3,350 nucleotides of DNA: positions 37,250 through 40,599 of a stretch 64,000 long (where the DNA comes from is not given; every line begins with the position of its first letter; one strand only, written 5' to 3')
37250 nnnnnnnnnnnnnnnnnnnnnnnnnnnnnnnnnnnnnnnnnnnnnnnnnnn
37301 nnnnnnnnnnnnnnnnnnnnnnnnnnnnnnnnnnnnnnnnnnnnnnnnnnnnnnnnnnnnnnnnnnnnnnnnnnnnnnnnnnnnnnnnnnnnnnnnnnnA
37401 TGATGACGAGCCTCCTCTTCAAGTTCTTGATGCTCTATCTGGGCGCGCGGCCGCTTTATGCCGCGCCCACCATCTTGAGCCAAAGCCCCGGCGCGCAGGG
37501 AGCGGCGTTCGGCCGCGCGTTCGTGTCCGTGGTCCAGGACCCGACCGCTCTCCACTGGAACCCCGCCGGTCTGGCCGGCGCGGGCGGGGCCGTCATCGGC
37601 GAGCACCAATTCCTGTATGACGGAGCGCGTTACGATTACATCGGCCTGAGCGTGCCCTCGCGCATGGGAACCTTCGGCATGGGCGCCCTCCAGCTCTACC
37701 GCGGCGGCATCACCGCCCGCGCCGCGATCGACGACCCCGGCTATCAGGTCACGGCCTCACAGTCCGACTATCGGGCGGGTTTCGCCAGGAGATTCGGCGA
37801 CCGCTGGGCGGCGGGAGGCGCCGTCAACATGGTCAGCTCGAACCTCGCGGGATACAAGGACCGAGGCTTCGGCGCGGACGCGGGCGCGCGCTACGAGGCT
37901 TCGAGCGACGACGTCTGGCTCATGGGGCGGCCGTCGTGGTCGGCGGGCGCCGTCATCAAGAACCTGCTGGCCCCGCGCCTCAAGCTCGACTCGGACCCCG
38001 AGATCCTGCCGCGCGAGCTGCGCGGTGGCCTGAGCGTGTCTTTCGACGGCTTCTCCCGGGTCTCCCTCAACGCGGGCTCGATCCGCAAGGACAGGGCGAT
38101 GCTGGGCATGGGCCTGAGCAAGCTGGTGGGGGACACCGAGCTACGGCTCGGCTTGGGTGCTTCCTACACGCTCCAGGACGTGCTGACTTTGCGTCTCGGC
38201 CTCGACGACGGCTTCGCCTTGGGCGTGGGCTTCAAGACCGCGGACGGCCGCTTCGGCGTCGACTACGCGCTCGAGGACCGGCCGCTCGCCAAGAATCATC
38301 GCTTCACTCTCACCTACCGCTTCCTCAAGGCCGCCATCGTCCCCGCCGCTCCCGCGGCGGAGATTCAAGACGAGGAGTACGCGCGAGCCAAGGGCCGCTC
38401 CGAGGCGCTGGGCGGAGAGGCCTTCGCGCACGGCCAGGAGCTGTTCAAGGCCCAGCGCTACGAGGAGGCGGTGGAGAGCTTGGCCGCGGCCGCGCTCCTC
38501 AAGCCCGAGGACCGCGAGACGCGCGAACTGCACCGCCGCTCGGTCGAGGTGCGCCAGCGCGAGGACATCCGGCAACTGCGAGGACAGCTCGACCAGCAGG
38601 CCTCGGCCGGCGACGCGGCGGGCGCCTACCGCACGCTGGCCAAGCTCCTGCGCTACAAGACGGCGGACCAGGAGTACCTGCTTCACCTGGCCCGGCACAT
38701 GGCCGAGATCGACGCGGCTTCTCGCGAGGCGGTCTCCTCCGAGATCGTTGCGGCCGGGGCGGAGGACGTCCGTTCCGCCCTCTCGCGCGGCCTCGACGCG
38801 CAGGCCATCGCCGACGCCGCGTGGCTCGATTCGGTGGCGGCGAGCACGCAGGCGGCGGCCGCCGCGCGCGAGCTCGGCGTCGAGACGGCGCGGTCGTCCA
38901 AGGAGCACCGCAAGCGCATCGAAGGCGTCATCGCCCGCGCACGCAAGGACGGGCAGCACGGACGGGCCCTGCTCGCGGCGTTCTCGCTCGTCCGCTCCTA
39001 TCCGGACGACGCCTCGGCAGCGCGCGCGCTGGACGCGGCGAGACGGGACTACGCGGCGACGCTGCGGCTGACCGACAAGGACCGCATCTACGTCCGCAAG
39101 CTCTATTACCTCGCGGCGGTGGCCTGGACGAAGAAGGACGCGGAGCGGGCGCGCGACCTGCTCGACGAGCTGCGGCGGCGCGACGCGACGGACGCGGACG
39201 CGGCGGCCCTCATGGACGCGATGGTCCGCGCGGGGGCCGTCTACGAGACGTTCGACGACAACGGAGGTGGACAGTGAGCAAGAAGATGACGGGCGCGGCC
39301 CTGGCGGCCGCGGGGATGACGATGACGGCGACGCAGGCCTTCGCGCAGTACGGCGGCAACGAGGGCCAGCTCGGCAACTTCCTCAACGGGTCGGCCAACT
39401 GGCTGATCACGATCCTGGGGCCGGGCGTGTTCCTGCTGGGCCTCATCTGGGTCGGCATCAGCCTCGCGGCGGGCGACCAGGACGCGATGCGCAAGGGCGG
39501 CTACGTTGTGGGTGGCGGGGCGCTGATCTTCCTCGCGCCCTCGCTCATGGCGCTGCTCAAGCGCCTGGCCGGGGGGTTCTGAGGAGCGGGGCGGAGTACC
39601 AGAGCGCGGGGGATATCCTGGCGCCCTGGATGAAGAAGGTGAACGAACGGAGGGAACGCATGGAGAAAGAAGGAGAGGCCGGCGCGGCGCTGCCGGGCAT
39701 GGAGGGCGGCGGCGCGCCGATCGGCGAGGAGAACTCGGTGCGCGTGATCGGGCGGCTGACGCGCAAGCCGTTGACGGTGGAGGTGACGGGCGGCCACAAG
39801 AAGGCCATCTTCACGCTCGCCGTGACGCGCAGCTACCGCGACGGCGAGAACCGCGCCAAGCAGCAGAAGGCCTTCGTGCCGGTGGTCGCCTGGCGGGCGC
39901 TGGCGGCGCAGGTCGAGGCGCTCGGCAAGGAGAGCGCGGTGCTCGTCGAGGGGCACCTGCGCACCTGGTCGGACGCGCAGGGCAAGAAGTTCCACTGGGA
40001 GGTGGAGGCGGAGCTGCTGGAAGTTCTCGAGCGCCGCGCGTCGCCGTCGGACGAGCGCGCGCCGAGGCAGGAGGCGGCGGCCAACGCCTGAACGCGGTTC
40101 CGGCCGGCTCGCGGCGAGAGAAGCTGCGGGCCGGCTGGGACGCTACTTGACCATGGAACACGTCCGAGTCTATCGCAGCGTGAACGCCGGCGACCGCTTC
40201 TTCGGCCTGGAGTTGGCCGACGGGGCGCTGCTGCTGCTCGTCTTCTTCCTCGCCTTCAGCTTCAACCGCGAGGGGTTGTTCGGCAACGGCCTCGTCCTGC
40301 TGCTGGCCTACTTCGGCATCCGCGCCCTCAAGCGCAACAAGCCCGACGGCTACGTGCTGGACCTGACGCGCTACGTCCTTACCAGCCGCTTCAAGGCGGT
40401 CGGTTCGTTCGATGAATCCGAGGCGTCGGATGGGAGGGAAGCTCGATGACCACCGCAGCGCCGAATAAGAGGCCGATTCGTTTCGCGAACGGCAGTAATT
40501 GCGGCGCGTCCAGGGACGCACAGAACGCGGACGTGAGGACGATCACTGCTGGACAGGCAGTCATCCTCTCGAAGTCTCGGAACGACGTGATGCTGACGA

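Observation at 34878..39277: T9SS-type CTD adhesin and a PorV-like/TPR outer-membrane protein embedded in the T4SS operon by 4-nt overlaps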

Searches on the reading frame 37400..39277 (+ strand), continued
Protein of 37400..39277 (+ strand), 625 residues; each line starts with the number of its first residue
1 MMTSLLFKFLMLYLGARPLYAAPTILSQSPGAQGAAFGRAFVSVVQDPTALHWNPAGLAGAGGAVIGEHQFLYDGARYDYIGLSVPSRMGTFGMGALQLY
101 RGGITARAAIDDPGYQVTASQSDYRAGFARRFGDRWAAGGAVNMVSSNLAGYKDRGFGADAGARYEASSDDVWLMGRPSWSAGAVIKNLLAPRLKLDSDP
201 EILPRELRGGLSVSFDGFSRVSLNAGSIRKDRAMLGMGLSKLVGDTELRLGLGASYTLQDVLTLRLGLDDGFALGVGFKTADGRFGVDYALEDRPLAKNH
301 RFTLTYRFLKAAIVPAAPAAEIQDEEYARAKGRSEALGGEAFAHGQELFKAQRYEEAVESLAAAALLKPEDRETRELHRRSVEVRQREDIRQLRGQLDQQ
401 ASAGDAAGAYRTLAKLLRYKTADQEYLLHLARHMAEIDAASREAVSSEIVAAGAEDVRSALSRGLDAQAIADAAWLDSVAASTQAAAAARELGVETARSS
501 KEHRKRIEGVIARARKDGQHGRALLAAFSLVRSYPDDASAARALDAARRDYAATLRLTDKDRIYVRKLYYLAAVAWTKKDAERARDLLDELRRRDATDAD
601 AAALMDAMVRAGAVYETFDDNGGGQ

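Call 51: find_encoding_contigs(protein=P0052, flank=10000, max_places=1)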
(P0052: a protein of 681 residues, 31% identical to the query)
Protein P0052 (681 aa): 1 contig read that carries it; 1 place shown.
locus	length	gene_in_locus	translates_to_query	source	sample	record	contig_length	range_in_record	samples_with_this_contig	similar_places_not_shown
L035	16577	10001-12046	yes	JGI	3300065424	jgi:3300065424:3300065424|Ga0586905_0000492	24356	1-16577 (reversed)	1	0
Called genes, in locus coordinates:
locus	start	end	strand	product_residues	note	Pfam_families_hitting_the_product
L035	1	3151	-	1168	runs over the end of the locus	PF13432:TPR_16 (faint), PF00515:TPR_1 (faint), PF24885:TPR_NPHP3, PF13374:TPR_10 (weak), PF13424:TPR_12 (weak), PF24885:TPR_NPHP3, PF13424:TPR_12, PF12770:CHAT, +3 more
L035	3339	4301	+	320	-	-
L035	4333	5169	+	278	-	PF00561:Abhydrolase_1, PF12146:Hydrolase_4, PF12697:Abhydrolase_6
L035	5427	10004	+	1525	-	-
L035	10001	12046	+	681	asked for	PF14559:TPR_19 (faint), PF00515:TPR_1 (faint), PF07719:TPR_2 (faint), PF13428:TPR_14 (faint)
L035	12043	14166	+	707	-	PF17203:sCache_3_2 (weak), PF00672:HAMP, PF07228:SpoIIE, PF13581:HATPase_c_2 (weak)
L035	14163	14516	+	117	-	PF01740:STAS, PF13466:STAS_2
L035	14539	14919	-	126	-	PF00072:Response_reg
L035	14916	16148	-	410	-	PF00989:PAS (weak), PF00512:HisKA, PF02518:HATPase_c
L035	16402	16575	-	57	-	?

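Call 78: search_protein_families(library=ncbifam, proteins=[L003:9660-10001:+, L033:9660-10001:+], max_evalue=0.1)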
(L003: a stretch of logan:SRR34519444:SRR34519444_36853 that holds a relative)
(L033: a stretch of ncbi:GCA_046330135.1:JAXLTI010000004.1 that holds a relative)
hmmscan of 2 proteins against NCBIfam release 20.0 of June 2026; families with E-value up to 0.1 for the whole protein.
L003:9660-10001:+ (114 aa): 6 families
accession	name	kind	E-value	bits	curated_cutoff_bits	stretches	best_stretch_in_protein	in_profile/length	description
NF033707.1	T9SS_sortase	equivalog_domain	1e-09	36.6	420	1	16-112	997-1094/1095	type IX secretion system sortase PorU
NF052323.1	T9SSA_dep_M6i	equivalog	1.2e-08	33.4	600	1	17-114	957-1043/1043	T9SS-dependent M6-like inactivated metalloprotease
NF052228.1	T9SS_PorZ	equivalog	0.02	13.3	260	1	17-92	672-738/757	type IX secretion system anionic LPS delivery protein PorZ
TIGR04183.1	Por_Secre_tail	domain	0.035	14.1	23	1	21-92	2-56/72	T9SS type A sorting domain-containing protein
NF009452.0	PRK12812.1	equivalog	0.043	13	258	1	71-95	181-205/289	flagellar basal body rod modification protein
NF005176.1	PRK06655.1-1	equivalog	0.051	13.5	230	1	40-96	95-149/197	flagellar hook assembly protein FlgD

L033:9660-10001:+ (114 aa): 7 families
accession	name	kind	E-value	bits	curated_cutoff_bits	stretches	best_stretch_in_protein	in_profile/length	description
NF052323.1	T9SSA_dep_M6i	equivalog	2e-09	36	600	1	20-114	960-1043/1043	T9SS-dependent M6-like inactivated metalloprotease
NF033707.1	T9SS_sortase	equivalog_domain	2.3e-07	28.8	420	1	16-111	997-1093/1095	type IX secretion system sortase PorU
NF009276.0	PRK12633.1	equivalog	3.1e-05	23.8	383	1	31-102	117-187/234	flagellar basal body rod modification protein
NF009452.0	PRK12812.1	equivalog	6.5e-05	22.3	258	1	30-103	137-213/289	flagellar basal body rod modification protein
NF005176.1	PRK06655.1-1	equivalog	0.0037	17.2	230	1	43-105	98-157/197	flagellar hook assembly protein FlgD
NF052228.1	T9SS_PorZ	equivalog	0.0063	15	260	1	21-114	676-757/757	type IX secretion system anionic LPS delivery protein PorZ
TIGR02331.1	rib_alpha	repeat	0.039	14.2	35.25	1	73-113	28-67/80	Rib/alpha/Esp repeat surface protein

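Call 84: search_protein_representatives(alignment_id=A7)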
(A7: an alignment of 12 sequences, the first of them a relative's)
Query: 12 sequences, 677 profile positions. Proteins with E-value up to 0.001 (for the whole library): 53982; up to 1e-10: 18658; up to 1e-30: 3794. The best 150 are listed.
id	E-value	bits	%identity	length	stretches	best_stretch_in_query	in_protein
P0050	6.9e-225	765.4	-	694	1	3-675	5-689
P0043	1.8e-224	764.0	-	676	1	1-676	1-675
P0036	2.4e-205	700.9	-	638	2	1-453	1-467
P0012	1.5e-185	635.4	-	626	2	5-448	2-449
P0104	3.8e-173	594.4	-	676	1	1-675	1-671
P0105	1.1e-172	592.9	-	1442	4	6-670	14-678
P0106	9.5e-167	573.3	-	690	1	3-674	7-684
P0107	4.8e-166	571.0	-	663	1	32-670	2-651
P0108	2.4e-165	568.7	-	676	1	5-675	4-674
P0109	3.7e-165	568.0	-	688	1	3-674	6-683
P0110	1.4e-163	562.8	-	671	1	12-675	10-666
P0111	2.9e-162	558.5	-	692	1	15-675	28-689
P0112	6.9e-161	553.9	-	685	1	2-675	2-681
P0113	4.6e-160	551.2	-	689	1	14-674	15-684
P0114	5.3e-159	547.7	-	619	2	6-440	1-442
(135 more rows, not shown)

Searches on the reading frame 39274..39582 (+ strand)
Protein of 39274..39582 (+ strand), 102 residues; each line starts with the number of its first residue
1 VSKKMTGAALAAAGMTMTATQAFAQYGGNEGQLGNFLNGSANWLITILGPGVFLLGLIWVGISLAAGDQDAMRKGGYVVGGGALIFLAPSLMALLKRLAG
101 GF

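Call 10: search_protein_families(library=pfam, proteins=[window:39274-39582:+], max_evalue=0.01)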
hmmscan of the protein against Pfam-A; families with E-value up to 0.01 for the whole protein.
window:39274-39582:+ (102 aa): 2 families
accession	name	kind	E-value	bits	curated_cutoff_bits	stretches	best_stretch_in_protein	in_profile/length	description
PF04956.18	TrbC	-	2.8e-13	50.3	27.9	1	3-94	9-97/98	TrbC/VIRB2 pilin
PF18895.5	T4SS_pilin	-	0.0059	17.1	26.6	1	32-92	4-68/71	Type IV secretion system pilin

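Call 11: search_protein_families(library=ncbifam, proteins=[window:39274-39582:+], max_evalue=0.01)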
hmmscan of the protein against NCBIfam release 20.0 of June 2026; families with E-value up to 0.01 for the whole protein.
window:39274-39582:+ (102 aa): 0 families

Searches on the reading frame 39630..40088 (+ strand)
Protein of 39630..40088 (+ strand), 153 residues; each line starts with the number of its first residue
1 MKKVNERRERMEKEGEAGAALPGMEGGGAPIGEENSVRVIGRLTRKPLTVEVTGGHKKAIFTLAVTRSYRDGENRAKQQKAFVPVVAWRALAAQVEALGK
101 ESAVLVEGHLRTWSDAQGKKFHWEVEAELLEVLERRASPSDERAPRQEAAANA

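Call 10: search_protein_families(library=pfam, proteins=[window:39630-40088:+], max_evalue=0.01)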
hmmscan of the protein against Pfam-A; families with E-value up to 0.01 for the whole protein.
seq(153 aa): 3 families
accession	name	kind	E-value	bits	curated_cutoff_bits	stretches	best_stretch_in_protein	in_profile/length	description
PF00436.31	SSB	-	5.6e-15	55.7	26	1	35-130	2-101/104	Single-strand binding protein family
PF25547.1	WXG100_2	-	0.0082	16.6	27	0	87-126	37-76/150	WXG100 like domain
PF01336.31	tRNA_anti-codon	-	0.0083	16.5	27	0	82-127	28-69/75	OB-fold nucleic acid binding domain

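Call 11: search_protein_families(library=ncbifam, proteins=[window:39630-40088:+], max_evalue=0.01)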
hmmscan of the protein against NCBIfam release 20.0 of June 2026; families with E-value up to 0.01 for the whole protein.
seq(153 aa): 14 families
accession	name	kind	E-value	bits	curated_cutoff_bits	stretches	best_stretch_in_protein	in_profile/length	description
TIGR00621.2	ssb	subfamily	4e-15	56.5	53.95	1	35-143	5-117/165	single-stranded DNA-binding protein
NF005579.0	PRK07274.1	equivalog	2.4e-10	40.2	169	1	35-138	3-107/131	single-stranded DNA-binding protein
NF005242.0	PRK06752.1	equivalog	7e-09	35.9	189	1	35-138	3-108/112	single-stranded DNA-binding protein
NF006297.0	PRK08486.1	equivalog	9.1e-09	35.7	212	1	35-147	3-119/182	single-stranded DNA-binding protein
NF005241.0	PRK06751.1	equivalog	1.6e-08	34.9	313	1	35-144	3-114/173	single-stranded DNA-binding protein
NF005580.0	PRK07275.1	subfamily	1.5e-07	31.7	254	1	35-140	3-110/162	single-stranded DNA-binding protein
NF005851.0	PRK07772.1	subfamily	4.3e-06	27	194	1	34-127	4-103/191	single-stranded DNA-binding protein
NF006533.0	PRK09010.1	subfamily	6.6e-06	26.2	260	1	35-129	7-106/177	single-stranded DNA-binding protein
NF005406.0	PRK06958.1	subfamily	0.00027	21.5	252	1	35-149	5-124/182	single-stranded DNA-binding protein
NF010292.0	PRK13732.1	subfamily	0.00033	20.6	265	1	35-115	7-91/175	single-stranded DNA-binding protein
NF005674.0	PRK07459.1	equivalog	0.0013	18.6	161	1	35-145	4-113/121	single-stranded DNA-binding protein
NF005170.0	PRK06642.1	equivalog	0.0019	18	270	1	32-120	3-96/152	single-stranded DNA-binding protein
NF004972.0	PRK06341.1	equivalog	0.0061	16.6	254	1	32-120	3-96/166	single-stranded DNA-binding protein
NF004512.0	PRK05853.1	equivalog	0.0087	16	215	0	69-116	39-88/168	hypothetical protein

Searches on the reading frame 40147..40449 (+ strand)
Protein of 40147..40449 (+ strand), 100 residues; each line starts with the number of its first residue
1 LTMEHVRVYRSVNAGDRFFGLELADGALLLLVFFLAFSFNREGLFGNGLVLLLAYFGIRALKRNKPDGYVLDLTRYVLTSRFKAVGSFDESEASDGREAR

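Call 10: search_protein_families(library=pfam, proteins=[window:40147-40449:+], max_evalue=0.01)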
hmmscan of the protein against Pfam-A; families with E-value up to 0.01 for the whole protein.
window:40147-40449:+ (100 aa): 1 family
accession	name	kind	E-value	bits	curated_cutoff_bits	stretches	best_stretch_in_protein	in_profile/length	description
PF07178.16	TraL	-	0.0091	16.7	24.4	0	10-83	5-76/90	TraL protein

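Call 11: search_protein_families(library=ncbifam, proteins=[window:40147-40449:+], max_evalue=0.01)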
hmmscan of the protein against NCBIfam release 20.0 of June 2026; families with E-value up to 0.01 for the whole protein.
window:40147-40449:+ (100 aa): 2 families
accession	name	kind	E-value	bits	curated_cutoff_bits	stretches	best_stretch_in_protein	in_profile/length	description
TIGR02762.1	TraL_TIGR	equivalog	0.0013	19.4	30.95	1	7-90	4-88/95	type IV conjugative transfer system protein TraL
TIGR03750.1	conj_TIGR03750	hypoth_equivalog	0.0056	16.6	70.75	1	27-82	39-94/111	TIGR03750 family conjugal transfer protein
